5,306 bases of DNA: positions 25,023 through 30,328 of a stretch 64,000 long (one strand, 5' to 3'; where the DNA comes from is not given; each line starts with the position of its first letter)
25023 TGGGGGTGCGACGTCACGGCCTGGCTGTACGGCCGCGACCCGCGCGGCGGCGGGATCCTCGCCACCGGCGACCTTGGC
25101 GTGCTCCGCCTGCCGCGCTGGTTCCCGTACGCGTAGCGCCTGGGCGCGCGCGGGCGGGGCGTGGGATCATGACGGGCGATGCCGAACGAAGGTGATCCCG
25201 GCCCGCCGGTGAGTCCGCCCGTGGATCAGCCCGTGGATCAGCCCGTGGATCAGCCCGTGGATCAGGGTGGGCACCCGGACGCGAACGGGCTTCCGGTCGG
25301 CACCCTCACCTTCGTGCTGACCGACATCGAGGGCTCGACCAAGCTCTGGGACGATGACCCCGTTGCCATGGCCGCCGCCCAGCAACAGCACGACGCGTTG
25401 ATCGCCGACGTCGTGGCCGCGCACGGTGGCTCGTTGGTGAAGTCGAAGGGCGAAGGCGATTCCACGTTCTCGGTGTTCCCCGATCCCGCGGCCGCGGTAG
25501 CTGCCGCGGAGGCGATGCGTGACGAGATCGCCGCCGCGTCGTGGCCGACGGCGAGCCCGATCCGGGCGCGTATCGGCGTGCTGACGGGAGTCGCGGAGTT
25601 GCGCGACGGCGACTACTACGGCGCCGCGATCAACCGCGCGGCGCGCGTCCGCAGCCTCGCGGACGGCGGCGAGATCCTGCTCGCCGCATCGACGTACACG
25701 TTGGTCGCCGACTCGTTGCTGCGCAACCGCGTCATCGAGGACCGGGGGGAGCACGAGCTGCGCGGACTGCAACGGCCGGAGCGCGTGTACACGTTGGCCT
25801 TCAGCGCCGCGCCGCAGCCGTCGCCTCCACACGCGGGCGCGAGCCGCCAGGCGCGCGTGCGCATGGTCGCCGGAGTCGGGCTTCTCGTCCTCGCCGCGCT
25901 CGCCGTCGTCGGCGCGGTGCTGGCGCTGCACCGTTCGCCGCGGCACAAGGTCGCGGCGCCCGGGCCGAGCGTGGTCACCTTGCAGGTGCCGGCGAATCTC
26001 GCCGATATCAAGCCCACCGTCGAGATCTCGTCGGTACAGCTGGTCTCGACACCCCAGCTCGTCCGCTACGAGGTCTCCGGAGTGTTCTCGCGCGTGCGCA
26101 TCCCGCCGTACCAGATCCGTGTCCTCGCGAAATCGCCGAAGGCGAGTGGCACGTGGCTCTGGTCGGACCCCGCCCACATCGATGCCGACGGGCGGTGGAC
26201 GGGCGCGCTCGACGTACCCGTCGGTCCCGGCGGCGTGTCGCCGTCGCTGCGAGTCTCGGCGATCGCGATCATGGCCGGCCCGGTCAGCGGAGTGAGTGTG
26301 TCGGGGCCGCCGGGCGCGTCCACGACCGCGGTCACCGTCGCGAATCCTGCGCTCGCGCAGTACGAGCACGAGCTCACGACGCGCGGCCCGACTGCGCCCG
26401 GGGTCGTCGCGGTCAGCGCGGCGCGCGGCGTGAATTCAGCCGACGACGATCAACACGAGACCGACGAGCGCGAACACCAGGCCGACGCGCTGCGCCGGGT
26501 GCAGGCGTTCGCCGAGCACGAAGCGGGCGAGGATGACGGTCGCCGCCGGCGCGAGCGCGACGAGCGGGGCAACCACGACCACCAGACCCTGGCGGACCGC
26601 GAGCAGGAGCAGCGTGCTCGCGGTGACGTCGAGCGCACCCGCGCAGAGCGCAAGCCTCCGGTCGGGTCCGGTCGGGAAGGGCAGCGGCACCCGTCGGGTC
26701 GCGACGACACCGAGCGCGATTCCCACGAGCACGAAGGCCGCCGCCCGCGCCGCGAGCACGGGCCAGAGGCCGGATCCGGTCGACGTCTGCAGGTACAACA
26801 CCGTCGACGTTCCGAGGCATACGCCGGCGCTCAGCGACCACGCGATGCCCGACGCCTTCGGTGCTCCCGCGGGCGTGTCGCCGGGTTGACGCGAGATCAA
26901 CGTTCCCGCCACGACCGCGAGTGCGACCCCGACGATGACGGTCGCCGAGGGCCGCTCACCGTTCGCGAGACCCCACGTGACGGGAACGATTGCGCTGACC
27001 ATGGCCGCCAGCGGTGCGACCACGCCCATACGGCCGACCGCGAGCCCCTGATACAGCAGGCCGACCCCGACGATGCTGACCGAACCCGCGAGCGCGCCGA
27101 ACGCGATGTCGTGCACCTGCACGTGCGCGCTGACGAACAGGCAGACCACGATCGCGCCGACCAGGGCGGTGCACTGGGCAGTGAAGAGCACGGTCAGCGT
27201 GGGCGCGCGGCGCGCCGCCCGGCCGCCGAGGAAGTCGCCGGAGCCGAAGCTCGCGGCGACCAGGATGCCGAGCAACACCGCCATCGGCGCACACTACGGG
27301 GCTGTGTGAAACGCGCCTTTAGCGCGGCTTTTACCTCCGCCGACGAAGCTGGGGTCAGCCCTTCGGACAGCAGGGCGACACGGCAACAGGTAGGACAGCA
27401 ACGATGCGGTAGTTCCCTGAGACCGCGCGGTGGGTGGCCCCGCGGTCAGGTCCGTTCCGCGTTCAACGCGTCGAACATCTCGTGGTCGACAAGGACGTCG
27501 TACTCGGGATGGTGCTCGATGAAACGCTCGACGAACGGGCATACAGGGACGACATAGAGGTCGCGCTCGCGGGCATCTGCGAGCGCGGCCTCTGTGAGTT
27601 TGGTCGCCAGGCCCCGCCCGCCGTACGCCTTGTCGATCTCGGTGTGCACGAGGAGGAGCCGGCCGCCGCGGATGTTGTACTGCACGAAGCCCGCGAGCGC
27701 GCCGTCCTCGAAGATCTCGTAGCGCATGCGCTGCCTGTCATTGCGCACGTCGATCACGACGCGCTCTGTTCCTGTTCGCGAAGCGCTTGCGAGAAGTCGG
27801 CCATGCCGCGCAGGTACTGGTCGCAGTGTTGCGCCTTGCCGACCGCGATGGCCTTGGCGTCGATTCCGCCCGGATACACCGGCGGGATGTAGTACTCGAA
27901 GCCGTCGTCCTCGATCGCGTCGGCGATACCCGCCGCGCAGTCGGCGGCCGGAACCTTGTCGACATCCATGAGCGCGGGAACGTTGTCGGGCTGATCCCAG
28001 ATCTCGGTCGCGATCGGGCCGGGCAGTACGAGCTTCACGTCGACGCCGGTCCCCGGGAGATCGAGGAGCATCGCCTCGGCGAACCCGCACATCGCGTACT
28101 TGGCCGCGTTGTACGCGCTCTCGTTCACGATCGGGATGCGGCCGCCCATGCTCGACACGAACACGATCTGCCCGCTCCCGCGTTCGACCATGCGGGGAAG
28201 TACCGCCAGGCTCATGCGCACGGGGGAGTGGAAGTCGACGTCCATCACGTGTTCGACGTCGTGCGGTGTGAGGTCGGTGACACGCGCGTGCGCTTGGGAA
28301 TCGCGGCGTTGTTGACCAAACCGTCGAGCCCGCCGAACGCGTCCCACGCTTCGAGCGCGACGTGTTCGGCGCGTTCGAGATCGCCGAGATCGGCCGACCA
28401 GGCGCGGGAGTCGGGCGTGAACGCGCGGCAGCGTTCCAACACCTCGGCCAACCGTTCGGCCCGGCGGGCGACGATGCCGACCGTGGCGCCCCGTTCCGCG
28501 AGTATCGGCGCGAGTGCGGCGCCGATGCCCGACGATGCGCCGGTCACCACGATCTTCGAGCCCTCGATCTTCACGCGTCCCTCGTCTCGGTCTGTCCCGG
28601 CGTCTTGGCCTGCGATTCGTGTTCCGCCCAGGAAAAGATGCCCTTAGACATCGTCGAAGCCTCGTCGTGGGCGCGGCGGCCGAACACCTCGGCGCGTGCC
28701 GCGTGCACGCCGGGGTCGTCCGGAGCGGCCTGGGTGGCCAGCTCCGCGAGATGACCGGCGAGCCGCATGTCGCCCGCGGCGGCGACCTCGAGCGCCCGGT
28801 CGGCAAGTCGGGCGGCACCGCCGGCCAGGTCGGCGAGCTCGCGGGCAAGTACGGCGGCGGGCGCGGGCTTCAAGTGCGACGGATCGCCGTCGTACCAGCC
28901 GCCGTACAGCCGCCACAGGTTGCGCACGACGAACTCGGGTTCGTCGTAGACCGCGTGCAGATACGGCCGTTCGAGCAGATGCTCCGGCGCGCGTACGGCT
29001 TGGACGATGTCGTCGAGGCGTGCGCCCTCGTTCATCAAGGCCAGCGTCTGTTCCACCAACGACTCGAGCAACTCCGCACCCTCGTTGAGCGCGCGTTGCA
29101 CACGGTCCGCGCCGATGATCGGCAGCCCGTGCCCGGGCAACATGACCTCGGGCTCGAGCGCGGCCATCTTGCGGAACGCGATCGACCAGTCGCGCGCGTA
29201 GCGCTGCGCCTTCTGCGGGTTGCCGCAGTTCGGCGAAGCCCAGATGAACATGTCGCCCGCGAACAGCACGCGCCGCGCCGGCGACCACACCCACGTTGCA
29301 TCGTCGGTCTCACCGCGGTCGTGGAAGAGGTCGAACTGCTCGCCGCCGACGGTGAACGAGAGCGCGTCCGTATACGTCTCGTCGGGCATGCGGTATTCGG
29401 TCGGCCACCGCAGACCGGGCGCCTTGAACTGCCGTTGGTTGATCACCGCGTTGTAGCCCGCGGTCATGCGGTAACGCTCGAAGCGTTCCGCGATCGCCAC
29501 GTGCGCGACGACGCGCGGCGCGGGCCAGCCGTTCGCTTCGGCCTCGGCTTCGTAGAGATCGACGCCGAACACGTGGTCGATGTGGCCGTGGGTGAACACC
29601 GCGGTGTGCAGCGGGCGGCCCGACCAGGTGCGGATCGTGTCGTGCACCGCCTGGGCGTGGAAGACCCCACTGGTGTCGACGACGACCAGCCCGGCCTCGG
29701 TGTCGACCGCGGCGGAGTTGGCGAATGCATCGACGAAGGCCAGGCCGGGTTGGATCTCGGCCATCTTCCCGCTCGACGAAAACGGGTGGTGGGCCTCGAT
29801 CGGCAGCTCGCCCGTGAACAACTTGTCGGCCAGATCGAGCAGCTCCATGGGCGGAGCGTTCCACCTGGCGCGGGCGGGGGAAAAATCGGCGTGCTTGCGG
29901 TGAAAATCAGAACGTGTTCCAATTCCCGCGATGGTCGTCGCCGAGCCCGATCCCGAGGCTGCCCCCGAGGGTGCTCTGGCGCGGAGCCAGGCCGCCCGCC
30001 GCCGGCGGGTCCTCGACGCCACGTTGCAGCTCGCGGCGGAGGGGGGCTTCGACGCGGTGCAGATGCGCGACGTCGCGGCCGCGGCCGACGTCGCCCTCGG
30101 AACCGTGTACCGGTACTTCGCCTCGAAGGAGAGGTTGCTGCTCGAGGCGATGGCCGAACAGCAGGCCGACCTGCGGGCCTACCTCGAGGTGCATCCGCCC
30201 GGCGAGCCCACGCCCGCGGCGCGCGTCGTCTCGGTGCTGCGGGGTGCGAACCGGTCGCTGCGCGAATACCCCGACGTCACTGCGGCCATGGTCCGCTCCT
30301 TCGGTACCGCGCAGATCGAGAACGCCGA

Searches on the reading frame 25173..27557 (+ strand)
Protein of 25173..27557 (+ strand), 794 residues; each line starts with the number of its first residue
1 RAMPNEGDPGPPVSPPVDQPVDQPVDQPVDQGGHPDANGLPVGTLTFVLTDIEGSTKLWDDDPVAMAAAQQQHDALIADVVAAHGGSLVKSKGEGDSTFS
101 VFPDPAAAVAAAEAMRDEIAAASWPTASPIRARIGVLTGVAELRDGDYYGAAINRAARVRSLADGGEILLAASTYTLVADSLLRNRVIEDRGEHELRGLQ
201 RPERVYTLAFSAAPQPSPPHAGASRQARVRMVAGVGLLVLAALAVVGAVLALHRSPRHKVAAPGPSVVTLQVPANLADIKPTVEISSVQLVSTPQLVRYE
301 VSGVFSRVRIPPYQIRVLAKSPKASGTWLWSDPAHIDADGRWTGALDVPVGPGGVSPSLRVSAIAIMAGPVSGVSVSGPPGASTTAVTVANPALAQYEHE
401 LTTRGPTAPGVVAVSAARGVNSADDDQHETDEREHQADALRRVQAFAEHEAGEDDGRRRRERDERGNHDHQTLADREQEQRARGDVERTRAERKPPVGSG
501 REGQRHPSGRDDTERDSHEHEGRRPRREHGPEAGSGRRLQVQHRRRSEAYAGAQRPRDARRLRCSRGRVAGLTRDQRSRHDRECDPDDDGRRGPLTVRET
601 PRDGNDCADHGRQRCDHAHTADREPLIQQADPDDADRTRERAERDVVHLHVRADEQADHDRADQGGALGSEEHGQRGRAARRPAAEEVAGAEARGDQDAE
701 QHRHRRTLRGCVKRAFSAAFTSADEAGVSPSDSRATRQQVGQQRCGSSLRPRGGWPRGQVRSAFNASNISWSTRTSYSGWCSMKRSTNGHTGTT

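Call 78: search_protein_families(library=pfam, proteins=[window:25173-27557:+], max_evalue=0.0001)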
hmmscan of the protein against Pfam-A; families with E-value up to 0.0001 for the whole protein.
window:25173-27557:+ (794 aa): 1 family
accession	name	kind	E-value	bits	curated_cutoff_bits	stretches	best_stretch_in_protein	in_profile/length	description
PF00211.25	Guanylate_cyc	-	9.8e-09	35.5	21.9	1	44-207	8-180/183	Adenylate and Guanylate cyclase catalytic domain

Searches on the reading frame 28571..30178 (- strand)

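Call 78: search_protein_families(library=pfam, proteins=[window:28571-30178:-], max_evalue=0.0001)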
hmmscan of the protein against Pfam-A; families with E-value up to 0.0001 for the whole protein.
window:28571-30178:- (535 aa): 2 families
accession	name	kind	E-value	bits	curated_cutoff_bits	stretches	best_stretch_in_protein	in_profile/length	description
PF14863.12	Alkyl_sulf_dimr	-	5.8e-29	101.7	26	1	389-522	3-136/139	Alkyl sulfatase dimerisation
PF00753.33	Lactamase_B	-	2.1e-15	57.6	22.7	1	152-350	5-196/196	Metallo-beta-lactamase superfamily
